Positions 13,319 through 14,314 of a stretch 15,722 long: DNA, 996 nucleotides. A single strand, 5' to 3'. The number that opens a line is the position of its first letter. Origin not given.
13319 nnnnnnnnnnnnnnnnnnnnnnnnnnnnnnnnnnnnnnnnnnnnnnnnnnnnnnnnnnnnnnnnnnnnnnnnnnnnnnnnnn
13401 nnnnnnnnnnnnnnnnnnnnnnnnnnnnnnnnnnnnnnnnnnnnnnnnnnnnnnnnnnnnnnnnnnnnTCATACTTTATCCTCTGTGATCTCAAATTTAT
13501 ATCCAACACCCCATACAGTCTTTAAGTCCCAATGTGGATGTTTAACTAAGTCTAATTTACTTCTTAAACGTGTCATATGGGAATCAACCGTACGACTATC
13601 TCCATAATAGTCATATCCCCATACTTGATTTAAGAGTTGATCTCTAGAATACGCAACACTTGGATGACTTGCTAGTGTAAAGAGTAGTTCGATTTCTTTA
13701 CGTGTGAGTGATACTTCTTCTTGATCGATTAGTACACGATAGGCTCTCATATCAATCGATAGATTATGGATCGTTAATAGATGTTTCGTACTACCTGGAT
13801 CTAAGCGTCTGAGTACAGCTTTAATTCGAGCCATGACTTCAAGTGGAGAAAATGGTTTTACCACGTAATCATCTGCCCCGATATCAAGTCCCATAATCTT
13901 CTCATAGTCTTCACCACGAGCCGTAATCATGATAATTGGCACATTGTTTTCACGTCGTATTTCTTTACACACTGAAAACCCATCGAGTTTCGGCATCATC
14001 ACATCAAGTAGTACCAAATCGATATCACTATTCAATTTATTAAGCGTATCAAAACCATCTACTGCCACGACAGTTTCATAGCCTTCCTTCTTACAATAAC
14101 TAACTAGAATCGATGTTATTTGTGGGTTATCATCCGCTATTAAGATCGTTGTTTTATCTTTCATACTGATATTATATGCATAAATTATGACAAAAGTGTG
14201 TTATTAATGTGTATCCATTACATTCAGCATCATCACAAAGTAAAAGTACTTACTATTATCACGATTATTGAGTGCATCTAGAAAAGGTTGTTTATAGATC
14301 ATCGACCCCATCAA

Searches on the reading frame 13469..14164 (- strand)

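Call 5: search_protein_families(library=pfam, proteins=[window:13469-14164:-])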
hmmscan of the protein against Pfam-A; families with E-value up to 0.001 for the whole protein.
window:13469-14164:- (231 aa): 2 families
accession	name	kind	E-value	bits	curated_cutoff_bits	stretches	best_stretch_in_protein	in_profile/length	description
PF00072.30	Response_reg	-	1.5e-27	96.4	30.2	1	7-114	1-110/111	Response regulator receiver domain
PF00486.34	Trans_reg_C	-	3.6e-25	88.3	26.2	1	149-224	2-77/77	Transcriptional regulatory protein, C terminal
